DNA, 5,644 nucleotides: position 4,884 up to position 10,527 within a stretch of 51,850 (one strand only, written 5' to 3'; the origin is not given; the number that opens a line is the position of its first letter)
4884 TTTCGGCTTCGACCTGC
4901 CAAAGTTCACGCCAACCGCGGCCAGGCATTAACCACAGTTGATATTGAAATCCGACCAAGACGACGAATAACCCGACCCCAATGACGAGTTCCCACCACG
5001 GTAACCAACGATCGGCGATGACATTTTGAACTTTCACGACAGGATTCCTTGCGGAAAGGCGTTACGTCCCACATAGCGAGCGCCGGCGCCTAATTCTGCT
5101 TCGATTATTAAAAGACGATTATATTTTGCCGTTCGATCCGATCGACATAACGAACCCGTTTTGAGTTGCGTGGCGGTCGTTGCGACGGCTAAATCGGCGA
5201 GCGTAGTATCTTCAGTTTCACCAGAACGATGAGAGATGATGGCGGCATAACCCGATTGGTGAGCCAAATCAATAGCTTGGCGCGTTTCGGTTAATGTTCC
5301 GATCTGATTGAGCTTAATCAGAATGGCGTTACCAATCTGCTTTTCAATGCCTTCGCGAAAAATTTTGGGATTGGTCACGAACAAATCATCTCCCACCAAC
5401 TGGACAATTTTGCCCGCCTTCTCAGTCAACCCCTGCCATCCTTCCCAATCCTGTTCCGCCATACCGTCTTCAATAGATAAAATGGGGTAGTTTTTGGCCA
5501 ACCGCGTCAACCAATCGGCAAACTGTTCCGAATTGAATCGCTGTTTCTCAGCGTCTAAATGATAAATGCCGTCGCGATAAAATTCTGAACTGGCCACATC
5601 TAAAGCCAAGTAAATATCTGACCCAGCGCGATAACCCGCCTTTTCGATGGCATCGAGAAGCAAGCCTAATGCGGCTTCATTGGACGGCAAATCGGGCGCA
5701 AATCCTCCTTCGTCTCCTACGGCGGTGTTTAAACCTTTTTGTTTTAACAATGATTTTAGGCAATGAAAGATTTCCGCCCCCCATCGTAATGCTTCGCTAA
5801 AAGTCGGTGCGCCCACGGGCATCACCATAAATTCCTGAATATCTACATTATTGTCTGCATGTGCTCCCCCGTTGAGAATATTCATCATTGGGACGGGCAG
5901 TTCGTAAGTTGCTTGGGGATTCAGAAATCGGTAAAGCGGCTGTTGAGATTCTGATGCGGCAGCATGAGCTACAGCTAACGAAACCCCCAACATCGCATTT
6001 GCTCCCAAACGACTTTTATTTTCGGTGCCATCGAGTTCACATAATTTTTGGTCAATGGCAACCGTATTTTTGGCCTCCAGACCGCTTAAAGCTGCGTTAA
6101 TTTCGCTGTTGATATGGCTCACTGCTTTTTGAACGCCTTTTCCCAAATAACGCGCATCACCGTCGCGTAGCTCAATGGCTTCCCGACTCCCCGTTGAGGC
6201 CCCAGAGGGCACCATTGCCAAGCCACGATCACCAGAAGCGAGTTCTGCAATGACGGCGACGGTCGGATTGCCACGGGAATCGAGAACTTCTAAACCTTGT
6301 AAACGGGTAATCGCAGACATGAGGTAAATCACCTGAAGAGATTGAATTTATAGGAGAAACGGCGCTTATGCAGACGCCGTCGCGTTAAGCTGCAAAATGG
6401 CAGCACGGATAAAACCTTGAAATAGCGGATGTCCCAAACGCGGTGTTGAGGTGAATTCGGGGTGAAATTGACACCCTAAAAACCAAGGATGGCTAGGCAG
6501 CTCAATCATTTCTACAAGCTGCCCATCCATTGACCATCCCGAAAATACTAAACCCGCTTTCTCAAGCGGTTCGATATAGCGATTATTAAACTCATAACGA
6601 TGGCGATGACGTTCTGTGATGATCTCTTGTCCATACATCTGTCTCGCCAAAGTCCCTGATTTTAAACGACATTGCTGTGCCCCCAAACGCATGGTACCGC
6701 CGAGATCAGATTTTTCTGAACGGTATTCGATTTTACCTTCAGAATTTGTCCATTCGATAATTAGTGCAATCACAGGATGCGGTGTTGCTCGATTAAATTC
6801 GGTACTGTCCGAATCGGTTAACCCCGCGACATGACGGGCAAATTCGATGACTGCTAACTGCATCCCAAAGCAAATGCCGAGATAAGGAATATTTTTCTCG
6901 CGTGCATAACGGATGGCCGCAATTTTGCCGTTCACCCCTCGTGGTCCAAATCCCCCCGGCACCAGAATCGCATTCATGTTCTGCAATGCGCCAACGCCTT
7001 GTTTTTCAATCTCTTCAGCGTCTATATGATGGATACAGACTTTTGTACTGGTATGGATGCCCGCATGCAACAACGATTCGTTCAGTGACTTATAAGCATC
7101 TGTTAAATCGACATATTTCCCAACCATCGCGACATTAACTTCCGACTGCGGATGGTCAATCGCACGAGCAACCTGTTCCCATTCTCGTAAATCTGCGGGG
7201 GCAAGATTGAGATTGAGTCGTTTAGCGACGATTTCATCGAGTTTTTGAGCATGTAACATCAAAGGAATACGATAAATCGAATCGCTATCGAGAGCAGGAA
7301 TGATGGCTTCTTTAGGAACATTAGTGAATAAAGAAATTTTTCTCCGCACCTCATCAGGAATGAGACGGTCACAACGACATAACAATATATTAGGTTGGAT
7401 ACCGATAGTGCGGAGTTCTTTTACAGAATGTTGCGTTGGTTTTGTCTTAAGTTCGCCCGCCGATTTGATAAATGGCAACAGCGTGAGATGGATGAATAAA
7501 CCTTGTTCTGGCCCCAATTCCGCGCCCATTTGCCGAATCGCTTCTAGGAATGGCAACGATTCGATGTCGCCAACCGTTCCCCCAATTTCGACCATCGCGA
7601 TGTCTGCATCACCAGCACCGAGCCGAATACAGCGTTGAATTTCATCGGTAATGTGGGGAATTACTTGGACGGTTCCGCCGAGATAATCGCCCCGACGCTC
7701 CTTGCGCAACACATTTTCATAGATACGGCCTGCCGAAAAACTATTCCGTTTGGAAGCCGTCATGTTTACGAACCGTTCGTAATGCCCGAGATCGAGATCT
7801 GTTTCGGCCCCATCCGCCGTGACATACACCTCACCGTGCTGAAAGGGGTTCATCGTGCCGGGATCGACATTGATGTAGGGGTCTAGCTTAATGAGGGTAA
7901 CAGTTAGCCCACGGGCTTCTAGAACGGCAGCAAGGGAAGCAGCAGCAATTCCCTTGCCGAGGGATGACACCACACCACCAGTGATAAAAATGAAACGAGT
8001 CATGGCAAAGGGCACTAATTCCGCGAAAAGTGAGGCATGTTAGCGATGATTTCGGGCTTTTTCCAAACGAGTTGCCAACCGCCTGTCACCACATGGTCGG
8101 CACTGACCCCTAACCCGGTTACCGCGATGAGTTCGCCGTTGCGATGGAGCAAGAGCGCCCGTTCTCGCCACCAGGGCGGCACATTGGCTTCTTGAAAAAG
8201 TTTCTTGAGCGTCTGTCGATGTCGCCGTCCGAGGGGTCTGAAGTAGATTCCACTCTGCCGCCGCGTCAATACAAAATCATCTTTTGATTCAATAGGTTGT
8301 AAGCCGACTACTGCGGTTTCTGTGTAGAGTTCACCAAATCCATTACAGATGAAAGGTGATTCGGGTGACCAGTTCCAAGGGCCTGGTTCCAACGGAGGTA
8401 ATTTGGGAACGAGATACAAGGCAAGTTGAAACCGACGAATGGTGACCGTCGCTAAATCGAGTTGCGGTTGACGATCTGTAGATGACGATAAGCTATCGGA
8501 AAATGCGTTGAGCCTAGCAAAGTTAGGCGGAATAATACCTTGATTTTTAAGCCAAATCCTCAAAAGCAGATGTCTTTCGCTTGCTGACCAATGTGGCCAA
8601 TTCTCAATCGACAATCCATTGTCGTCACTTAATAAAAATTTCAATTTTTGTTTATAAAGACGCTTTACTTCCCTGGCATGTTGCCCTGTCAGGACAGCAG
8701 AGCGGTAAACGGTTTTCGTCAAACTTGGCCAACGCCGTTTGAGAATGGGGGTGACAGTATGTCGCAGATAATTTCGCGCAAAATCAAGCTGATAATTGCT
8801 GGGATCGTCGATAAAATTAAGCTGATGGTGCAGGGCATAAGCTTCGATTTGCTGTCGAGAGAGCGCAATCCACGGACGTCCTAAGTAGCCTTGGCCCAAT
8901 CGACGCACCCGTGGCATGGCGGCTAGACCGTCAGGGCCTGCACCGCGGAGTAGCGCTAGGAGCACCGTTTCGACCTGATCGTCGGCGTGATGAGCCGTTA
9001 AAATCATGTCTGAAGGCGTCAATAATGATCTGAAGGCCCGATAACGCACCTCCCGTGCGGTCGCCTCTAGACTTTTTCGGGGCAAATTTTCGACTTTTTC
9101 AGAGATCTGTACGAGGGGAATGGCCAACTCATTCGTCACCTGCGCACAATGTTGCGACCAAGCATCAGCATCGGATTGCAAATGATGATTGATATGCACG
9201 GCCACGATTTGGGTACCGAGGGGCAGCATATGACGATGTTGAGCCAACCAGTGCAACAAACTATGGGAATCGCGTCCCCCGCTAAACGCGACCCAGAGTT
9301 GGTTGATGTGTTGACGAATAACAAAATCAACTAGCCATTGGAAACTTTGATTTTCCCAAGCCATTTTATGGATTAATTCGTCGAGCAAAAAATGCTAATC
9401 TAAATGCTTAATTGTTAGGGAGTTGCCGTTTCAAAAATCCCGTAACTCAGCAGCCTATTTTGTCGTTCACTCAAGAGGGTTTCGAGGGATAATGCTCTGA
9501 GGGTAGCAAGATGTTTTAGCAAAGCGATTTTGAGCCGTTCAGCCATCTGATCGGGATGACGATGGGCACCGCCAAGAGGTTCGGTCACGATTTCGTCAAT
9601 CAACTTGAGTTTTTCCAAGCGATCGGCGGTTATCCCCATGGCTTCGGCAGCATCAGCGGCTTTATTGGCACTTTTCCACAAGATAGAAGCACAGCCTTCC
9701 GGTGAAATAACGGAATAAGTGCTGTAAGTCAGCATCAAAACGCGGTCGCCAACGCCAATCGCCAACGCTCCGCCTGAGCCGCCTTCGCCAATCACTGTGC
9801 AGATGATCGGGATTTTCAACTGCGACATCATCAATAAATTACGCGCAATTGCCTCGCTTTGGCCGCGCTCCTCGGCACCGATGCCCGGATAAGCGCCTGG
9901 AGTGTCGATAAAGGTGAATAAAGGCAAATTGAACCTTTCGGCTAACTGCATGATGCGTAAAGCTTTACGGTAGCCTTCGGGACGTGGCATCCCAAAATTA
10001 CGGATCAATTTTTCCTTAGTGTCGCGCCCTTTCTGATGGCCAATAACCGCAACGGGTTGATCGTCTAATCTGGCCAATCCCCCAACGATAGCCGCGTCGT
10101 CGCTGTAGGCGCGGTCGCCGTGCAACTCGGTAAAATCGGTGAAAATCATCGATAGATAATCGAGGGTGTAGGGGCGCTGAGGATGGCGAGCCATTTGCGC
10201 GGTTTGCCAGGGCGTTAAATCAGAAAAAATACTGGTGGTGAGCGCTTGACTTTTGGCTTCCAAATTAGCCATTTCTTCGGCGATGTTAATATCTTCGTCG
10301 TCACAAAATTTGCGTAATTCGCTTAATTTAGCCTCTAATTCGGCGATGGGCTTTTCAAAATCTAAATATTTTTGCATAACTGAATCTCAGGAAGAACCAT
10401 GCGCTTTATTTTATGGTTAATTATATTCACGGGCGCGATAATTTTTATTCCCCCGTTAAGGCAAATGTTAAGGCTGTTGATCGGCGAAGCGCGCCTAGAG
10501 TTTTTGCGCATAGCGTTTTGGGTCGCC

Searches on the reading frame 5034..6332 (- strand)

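Call 18: search_protein_families(library=ncbifam, proteins=[window:5034-6332:-], max_evalue=0.00001)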
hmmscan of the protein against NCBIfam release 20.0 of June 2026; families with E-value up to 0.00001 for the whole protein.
window:5034-6332:- (432 aa): 2 families
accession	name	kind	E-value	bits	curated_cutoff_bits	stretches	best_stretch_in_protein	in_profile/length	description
TIGR01060.2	eno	equivalog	4.5e-192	638.4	300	1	8-427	1-423/425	phosphopyruvate hydratase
NF006223.0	PRK08350.1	equivalog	2.2e-23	83.1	624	1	67-155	49-137/341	hypothetical protein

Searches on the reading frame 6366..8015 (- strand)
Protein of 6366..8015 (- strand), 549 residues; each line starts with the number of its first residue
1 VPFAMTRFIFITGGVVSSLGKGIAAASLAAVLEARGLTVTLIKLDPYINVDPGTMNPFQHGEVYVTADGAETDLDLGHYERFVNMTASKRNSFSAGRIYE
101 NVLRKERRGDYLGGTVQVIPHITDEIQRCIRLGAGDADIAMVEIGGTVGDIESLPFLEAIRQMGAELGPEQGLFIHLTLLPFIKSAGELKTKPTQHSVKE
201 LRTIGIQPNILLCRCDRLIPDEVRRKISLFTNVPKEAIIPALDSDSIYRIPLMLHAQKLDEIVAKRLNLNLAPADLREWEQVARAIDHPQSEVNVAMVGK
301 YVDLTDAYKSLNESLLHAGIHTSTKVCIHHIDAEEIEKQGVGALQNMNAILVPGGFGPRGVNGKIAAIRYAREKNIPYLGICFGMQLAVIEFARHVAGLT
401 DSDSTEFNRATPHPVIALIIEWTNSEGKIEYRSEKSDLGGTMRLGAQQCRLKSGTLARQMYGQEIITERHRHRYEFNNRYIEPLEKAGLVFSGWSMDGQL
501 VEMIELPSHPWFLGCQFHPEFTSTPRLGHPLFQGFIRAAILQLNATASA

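Call 18: search_protein_families(library=ncbifam, proteins=[window:6366-8015:-], max_evalue=0.00001)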
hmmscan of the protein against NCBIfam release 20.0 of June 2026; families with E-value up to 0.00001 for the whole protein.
window:6366-8015:- (549 aa): 7 families
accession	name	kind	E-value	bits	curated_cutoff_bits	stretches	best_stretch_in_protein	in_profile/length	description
NF003792.0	PRK05380.1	equivalog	1.9e-253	842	308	1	5-542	2-529/534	CTP synthase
TIGR00337.1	PyrG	equivalog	4.1e-240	797.8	462.75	1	5-538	2-526/526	glutamine hydrolyzing CTP synthase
NF004836.1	PRK06186.1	equivalog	1.4e-41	142.2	260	1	293-539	1-227/228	CTP synthase C-terminal region-related (seleno)protein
TIGR01368.1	CPSaseIIsmall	equivalog_domain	2.2e-07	30.2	307.35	0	345-388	215-259/361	glutamine-hydrolyzing carbamoyl-phosphate synthase small subunit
TIGR00888.1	guaA_Nterm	equivalog_domain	3.3e-07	29.9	172.15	0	345-408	40-100/188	glutamine-hydrolyzing GMP synthase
NF001975.0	PRK00758.1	equivalog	8.5e-07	28.8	198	0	340-397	36-90/185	GMP synthase subunit A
NF008471.0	PRK11366.1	equivalog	4e-06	26.5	266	0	495-539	200-244/254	gamma-glutamyl-gamma-aminobutyrate hydrolase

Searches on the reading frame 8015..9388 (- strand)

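Call 18: search_protein_families(library=ncbifam, proteins=[window:8015-9388:-], max_evalue=0.00001)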
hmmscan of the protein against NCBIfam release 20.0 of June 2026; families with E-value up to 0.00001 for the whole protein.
window:8015-9388:- (457 aa): 4 families
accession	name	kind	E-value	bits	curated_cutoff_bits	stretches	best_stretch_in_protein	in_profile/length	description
NF007942.0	PRK10660.1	equivalog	2.6e-94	316.5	606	1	28-445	17-437/439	tRNA lysidine(34) synthetase TilS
TIGR02432.1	lysidine_TilS_N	equivalog_domain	2.5e-51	174.3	93.6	1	31-214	2-189/189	tRNA lysidine(34) synthetase TilS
TIGR02433.1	lysidine_TilS_C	equivalog_domain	4.2e-14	51.7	20.2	1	374-417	3-46/47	tRNA lysidine(34) synthetase TilS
NF007972.0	PRK10696.1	equivalog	1.9e-09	37.3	272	0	17-68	30-81/295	tRNA 2-thiocytidine(32) synthetase TtcA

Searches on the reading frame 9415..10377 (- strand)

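Call 18: search_protein_families(library=ncbifam, proteins=[window:9415-10377:-], max_evalue=0.00001)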
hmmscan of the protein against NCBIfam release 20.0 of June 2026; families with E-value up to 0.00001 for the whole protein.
window:9415-10377:- (320 aa): 5 families
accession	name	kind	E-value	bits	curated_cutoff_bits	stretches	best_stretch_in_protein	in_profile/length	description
TIGR00513.1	accA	equivalog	6.6e-157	521.9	319.3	1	2-315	3-316/321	acetyl-CoA carboxylase carboxyl transferase subunit alpha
NF004344.0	PRK05724.1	equivalog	4.7e-156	518.9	357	1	1-316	2-317/319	acetyl-CoA carboxylase carboxyltransferase subunit alpha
NF041504.1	AccA_sub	subfamily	1.1e-111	372.3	300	1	57-310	1-254/257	carboxyltransferase subunit alpha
NF008971.0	PRK12319.1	equivalog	1.3e-95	319.9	406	1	61-312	9-256/256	acetyl-CoA carboxylase carboxyl transferase subunit alpha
TIGR01117.1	mmdA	subfamily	1.5e-12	47.1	998.8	1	59-247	268-451/512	methylmalonyl-CoA decarboxylase subunit alpha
